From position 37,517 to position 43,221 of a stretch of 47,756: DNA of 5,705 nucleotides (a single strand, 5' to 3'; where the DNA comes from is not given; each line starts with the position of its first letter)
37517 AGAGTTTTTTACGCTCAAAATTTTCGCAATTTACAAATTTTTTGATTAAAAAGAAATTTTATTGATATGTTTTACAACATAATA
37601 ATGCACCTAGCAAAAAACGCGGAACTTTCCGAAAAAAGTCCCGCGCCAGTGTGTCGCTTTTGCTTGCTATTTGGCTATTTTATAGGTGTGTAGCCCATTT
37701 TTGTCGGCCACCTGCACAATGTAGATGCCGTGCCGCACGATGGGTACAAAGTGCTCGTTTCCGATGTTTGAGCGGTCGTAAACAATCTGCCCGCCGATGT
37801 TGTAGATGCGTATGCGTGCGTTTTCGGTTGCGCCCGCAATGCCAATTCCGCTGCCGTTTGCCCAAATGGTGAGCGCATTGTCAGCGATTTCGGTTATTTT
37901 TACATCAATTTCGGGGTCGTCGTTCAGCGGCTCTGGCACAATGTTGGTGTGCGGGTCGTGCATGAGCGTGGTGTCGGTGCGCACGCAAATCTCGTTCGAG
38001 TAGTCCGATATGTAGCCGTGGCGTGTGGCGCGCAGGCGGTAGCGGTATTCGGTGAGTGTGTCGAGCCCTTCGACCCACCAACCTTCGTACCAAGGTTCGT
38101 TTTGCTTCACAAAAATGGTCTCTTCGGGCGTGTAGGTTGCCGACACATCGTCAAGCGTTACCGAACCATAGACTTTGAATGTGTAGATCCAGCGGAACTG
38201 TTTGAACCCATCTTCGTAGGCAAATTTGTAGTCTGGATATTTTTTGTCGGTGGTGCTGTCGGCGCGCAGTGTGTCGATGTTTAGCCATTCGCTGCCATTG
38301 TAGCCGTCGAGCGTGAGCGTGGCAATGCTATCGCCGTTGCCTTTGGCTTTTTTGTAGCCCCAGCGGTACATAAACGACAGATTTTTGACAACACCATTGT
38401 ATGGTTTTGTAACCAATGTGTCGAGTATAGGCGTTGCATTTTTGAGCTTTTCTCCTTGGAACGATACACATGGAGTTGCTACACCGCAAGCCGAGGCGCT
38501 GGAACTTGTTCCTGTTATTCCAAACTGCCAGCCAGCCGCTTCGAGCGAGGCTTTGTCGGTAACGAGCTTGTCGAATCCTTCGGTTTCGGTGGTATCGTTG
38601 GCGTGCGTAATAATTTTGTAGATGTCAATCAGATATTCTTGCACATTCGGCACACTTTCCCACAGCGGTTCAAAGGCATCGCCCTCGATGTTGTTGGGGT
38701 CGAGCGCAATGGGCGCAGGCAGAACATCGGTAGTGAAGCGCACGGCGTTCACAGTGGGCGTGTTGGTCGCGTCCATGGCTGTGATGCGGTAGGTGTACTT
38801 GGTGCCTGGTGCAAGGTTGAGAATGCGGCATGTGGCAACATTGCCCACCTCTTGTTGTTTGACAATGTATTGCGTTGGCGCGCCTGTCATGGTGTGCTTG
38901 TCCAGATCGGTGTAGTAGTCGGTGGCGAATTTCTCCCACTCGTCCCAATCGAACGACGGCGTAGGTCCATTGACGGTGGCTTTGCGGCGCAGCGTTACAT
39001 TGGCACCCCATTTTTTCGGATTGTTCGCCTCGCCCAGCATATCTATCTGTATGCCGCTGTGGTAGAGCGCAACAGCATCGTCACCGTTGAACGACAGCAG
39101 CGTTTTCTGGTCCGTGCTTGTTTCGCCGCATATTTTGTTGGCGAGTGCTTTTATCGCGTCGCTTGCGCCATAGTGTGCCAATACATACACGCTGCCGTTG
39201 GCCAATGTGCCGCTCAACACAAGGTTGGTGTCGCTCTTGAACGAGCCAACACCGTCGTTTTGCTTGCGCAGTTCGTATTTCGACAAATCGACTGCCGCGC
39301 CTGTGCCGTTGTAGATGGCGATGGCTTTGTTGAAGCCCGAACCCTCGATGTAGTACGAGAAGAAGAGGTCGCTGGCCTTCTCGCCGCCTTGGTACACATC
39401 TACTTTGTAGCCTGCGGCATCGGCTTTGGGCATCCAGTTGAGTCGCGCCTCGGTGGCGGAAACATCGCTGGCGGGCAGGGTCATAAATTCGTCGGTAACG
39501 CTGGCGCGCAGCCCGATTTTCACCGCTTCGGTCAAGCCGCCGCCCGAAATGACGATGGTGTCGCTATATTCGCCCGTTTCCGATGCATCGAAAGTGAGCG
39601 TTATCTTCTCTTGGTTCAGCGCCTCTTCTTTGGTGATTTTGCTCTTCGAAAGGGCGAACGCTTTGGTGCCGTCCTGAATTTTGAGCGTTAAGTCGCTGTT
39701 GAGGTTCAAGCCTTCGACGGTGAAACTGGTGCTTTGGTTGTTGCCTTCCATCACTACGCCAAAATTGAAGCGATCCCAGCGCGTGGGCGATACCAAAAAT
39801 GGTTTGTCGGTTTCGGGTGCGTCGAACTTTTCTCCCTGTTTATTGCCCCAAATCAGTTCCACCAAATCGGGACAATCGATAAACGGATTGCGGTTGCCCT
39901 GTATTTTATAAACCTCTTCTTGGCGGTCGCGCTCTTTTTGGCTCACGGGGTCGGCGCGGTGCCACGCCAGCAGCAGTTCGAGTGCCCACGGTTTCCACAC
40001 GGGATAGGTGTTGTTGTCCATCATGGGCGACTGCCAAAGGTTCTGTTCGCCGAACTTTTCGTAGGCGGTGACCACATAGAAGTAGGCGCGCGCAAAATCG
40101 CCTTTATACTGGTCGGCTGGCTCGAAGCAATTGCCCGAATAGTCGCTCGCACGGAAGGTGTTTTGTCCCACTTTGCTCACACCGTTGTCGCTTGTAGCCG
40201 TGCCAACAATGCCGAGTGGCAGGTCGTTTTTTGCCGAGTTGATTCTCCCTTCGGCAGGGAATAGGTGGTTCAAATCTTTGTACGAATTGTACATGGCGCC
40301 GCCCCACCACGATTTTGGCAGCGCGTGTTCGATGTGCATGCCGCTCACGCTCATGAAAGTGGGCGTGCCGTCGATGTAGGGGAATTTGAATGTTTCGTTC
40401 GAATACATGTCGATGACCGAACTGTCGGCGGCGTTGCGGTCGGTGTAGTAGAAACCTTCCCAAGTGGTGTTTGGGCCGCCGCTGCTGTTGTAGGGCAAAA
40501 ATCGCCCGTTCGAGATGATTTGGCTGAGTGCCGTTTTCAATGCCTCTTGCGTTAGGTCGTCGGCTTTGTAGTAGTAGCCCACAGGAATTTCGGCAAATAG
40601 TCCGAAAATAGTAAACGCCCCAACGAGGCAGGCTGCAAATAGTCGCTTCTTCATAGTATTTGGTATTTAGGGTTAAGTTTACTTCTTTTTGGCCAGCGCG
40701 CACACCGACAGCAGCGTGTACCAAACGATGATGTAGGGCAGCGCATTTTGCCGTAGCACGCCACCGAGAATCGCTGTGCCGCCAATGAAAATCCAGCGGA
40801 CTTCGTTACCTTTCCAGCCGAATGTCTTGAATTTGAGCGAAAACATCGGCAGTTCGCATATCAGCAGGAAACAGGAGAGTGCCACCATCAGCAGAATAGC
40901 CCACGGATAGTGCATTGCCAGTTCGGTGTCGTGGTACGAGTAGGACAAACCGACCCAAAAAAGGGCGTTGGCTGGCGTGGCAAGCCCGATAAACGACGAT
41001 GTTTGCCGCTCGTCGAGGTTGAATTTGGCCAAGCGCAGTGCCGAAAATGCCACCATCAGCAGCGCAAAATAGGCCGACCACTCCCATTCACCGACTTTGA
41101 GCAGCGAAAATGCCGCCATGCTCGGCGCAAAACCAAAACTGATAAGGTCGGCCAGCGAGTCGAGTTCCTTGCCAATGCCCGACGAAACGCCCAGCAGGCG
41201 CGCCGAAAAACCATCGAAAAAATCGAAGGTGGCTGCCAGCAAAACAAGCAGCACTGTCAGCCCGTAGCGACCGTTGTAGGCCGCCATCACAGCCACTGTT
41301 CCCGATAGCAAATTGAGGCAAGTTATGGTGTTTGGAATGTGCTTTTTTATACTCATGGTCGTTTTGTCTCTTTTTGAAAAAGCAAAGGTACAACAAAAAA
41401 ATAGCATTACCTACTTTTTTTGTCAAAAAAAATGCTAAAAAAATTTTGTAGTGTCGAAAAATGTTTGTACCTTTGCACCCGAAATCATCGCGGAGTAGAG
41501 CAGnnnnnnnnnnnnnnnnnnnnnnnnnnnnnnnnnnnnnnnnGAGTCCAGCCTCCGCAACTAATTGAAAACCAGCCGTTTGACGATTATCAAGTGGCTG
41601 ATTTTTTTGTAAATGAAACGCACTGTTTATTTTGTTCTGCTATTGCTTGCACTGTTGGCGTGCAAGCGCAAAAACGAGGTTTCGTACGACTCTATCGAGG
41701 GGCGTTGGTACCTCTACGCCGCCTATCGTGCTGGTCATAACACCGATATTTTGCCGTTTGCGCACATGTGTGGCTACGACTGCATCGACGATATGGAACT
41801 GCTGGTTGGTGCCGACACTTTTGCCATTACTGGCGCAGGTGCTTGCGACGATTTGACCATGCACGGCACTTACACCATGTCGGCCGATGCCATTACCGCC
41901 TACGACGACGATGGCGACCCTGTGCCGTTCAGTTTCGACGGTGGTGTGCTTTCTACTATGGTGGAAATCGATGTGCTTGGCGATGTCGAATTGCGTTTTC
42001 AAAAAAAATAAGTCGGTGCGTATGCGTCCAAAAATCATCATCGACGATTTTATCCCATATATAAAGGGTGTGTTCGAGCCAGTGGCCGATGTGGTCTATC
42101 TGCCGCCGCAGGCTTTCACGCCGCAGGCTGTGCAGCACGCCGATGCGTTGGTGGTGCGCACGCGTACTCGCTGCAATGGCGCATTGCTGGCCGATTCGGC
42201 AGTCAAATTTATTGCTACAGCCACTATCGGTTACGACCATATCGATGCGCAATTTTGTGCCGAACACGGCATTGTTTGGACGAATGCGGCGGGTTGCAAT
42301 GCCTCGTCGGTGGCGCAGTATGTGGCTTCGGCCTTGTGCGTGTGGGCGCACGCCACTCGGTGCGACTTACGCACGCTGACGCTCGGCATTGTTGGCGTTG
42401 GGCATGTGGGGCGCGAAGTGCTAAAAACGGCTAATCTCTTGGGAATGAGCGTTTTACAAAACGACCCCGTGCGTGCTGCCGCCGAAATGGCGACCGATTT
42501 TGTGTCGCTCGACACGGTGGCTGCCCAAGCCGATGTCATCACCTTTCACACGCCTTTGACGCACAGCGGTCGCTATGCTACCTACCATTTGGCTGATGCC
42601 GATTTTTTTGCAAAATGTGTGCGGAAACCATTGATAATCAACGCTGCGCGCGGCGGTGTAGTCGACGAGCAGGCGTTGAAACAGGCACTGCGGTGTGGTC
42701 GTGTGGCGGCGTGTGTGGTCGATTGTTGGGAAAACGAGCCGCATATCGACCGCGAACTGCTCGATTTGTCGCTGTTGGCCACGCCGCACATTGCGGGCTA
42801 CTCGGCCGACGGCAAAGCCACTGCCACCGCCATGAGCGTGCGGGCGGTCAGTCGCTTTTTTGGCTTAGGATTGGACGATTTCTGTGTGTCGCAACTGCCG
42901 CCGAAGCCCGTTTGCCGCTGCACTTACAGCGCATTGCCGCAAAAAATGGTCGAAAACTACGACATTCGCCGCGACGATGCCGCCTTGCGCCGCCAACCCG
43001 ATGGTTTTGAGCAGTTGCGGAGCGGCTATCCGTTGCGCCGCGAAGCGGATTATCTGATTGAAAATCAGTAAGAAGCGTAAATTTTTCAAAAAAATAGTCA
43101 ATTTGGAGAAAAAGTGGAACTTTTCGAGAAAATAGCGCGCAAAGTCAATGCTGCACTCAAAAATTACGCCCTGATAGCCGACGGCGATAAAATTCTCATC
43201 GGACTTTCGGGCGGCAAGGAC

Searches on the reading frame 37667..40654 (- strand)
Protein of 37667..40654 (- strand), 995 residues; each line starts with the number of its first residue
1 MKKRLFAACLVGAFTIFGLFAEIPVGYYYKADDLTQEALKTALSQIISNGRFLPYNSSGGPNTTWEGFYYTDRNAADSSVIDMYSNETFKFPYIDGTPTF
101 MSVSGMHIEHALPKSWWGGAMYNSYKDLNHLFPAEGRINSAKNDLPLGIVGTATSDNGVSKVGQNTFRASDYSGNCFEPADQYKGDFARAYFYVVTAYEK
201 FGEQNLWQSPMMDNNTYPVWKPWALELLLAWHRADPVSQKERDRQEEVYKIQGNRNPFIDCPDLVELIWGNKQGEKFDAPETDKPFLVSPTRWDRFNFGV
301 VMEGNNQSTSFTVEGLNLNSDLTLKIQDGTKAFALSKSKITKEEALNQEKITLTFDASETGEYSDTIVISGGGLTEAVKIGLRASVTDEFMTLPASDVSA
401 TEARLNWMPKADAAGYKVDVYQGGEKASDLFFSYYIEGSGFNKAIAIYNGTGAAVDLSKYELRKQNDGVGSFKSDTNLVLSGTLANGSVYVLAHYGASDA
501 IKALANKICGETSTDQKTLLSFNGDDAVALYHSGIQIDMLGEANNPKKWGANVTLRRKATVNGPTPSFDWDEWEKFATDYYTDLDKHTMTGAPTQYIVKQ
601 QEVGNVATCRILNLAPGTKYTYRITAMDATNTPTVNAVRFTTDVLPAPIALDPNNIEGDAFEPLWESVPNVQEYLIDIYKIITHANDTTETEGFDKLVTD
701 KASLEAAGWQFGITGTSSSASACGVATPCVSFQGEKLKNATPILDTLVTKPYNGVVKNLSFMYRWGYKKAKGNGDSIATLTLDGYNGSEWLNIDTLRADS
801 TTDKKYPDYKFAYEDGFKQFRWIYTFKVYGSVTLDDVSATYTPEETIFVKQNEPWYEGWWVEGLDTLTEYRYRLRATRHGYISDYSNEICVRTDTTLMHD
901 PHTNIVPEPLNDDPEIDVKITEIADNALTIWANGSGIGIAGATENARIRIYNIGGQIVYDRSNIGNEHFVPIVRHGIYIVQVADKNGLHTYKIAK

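Call 15: search_protein_families(library=pfam, proteins=[window:37667-40654:-], max_evalue=0.001)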
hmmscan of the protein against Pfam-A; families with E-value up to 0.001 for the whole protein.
window:37667-40654:- (995 aa): 5 families
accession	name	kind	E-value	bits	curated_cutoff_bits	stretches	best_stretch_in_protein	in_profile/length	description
PF04231.19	Endonuclease_1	-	8.1e-48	163.6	25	1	35-262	1-234/235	Endonuclease I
PF00932.25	LTD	-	1.2e-12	48.6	34.3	1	427-541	5-106/109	Lamin Tail Domain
PF00041.27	fn3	-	1.3e-06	29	25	0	597-629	33-71/84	Fibronectin type III domain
PF18962.6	Por_Secre_tail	-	0.00028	21.5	27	0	942-993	18-73/75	Secretion system C-terminal sorting domain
PF16656.11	Pur_ac_phosph_N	-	0.00037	21.5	30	0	585-640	39-91/93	Purple acid Phosphatase, N-terminal domain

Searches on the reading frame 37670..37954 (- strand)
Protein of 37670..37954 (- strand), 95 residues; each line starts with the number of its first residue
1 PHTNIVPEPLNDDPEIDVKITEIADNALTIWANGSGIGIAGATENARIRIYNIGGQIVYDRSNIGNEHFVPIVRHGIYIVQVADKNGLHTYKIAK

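Call 104: search_protein_families(library=ncbifam, proteins=[window:37670-37954:-], max_evalue=1)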
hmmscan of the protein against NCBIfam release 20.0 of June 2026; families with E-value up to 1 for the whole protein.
seq(95 aa): 5 families
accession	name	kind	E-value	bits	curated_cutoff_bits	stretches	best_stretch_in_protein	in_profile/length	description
TIGR04183.1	Por_Secre_tail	domain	1.6e-07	31.2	23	1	40-95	15-71/72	T9SS type A sorting domain-containing protein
NF033708.1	T9SS_Cterm_ChiA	domain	2e-07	30.8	40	1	47-93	3-53/55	T9SS sorting signal type C domain-containing protein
NF052644.1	T9SS_DNase_Rie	equivalog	0.0098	15.3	260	1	44-95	198-250/251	T9SS-dependent surface endonuclease, AS87_RS02955 family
NF052228.1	T9SS_PorZ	equivalog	0.02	13.3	260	1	37-91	688-749/757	type IX secretion system anionic LPS delivery protein PorZ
NF032893.0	tail-700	domain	0.19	10.1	100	1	68-90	2-24/681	PLxRFG domain-containing protein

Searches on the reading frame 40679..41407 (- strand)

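Call 15: search_protein_families(library=pfam, proteins=[window:40679-41407:-], max_evalue=0.001)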
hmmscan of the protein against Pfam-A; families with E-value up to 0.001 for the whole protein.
window:40679-41407:- (242 aa): 1 family
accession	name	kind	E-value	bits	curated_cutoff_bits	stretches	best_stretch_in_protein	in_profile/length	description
PF01066.26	CDP-OH_P_transf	-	3.4e-19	70.2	22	1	23-166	2-138/152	CDP-alcohol phosphatidyltransferase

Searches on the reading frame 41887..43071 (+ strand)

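Call 15: search_protein_families(library=pfam, proteins=[window:41887-43071:+], max_evalue=0.001)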
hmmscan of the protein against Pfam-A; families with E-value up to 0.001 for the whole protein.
window:41887-43071:+ (394 aa): 3 families
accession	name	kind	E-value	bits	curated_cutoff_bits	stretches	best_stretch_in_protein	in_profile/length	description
PF02826.25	2-Hacid_dh_C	-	1.7e-35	122.4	25.1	1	158-303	31-178/178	D-isomer specific 2-hydroxyacid dehydrogenase, NAD binding domain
PF00389.36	2-Hacid_dh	-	1.3e-16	60.9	24.6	1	74-315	29-114/134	D-isomer specific 2-hydroxyacid dehydrogenase, catalytic domain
PF11890.14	DUF3410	-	2.5e-09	37.3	31.4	1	349-388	20-62/81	Domain of unknown function (DUF3410)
